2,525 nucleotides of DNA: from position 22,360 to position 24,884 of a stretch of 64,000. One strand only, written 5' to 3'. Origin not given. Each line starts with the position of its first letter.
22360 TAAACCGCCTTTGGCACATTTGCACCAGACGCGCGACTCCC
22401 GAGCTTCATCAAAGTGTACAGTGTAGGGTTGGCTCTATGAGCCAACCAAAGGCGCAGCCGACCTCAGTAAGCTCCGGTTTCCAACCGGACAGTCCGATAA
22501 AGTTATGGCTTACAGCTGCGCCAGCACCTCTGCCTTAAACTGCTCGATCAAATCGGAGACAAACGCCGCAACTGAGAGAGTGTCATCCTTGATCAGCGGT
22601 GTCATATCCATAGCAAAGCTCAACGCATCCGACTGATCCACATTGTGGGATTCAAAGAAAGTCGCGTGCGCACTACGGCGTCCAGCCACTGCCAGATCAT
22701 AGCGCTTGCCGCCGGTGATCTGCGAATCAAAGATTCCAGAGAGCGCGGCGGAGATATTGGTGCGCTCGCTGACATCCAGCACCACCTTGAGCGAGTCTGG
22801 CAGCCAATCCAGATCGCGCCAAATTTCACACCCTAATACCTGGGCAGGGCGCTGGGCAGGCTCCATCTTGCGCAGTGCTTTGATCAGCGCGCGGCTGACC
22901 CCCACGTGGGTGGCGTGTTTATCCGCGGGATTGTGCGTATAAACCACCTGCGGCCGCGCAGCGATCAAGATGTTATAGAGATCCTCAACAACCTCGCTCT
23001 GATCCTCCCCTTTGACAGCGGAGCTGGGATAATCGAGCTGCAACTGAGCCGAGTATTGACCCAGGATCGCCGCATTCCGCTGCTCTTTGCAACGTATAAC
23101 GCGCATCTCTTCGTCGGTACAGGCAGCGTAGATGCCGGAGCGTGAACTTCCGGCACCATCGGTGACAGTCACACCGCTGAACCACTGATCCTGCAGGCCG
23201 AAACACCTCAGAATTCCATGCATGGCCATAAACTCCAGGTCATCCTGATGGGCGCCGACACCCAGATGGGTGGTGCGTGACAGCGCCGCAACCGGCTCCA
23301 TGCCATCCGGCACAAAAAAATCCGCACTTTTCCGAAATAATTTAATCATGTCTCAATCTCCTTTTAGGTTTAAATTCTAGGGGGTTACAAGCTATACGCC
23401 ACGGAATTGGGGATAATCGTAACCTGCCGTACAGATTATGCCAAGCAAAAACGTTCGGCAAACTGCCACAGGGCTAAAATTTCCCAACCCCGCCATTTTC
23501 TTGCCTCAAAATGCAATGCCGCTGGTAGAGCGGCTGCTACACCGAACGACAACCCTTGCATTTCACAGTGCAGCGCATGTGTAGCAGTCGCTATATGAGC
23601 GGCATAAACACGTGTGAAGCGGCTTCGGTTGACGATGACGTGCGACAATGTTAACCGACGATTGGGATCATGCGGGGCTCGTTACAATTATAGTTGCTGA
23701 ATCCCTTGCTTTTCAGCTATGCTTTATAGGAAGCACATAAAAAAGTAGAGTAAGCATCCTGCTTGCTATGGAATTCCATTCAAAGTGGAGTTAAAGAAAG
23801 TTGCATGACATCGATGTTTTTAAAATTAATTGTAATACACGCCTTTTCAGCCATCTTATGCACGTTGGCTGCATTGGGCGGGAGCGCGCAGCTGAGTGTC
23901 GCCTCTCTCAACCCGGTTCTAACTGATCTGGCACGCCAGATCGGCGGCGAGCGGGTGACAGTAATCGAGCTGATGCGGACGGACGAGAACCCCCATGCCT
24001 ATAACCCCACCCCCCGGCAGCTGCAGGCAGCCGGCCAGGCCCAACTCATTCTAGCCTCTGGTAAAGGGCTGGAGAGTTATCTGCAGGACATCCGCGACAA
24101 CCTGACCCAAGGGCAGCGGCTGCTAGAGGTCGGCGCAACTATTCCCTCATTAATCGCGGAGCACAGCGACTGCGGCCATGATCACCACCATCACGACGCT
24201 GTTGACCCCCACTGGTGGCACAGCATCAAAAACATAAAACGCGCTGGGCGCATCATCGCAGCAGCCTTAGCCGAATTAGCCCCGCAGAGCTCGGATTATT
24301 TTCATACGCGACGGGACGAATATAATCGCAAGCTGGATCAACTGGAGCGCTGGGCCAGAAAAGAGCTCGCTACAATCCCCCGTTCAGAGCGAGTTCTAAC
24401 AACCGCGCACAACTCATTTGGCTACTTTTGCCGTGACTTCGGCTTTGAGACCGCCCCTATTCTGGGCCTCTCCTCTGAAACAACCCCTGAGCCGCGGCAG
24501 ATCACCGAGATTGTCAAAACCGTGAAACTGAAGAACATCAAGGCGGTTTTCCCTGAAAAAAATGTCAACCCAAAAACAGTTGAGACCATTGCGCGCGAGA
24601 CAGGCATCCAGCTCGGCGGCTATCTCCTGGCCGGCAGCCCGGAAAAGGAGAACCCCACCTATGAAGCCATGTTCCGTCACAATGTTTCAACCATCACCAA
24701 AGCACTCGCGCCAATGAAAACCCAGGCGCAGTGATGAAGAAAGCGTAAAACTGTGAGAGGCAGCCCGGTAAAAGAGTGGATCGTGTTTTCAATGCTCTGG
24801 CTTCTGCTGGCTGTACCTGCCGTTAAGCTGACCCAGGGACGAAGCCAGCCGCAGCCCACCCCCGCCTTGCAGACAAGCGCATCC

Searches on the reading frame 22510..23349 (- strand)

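Call 7: search_protein_families(library=ncbifam, proteins=[window:22510-23349:-])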
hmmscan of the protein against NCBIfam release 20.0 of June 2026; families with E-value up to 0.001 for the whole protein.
window:22510-23349:- (279 aa): 2 families
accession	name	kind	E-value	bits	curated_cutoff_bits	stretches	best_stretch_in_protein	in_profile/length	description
TIGR04000.1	thiol_BshB2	equivalog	5.7e-09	36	195.25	1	33-199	8-173/217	bacillithiol biosynthesis deacetylase BshB2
TIGR04001.1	thiol_BshB1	equivalog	1.5e-07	31.3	182.5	1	29-213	5-181/226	bacillithiol biosynthesis deacetylase BshB1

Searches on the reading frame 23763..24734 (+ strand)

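Call 7: search_protein_families(library=ncbifam, proteins=[window:23763-24734:+])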
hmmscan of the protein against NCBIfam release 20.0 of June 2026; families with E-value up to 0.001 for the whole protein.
window:23763-24734:+ (323 aa): 8 families
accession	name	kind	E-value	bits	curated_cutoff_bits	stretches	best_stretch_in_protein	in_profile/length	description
NF040870.1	AztC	equivalog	2.8e-57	194.3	350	1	46-315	2-277/277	zinc ABC transporter substrate-binding protein AztC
NF053842.1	MnTportMntCDein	equivalog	1.7e-46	158.7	400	1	41-314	3-281/281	manganese ABC transporter substrate-binding protein MntC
TIGR03772.1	anch_rpt_subst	equivalog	2.5e-35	122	350.45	2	141-315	310-485/486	anchored repeat ABC transporter, substrate-binding protein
NF053703.1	Mn_SBP_EfaA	exception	4.6e-34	118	485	1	39-315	31-309/310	Mn/Fe ABC transporter substrate-binding lipoprotein EfaA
NF047355.1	ABC_bind_Mn_Staph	exception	1.5e-32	113.1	500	1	40-314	29-307/309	manganese ABC transporter substrate-binding lipoprotein MntC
NF040928.1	ABC_lipo_SloC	subfamily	3.6e-32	111.7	525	1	22-315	9-302/304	metal ABC transporter substrate-binding lipoprotein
NF033605.1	Zn_bnd_ABC_AdcA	exception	3.7e-23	82.3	700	1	43-316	34-323/517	zinc ABC transporter substrate-binding lipoprotein AdcA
NF007091.2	PRK09545.1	equivalog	6.9e-22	78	268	1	134-285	136-285/318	zinc ABC transporter substrate-binding protein ZnuA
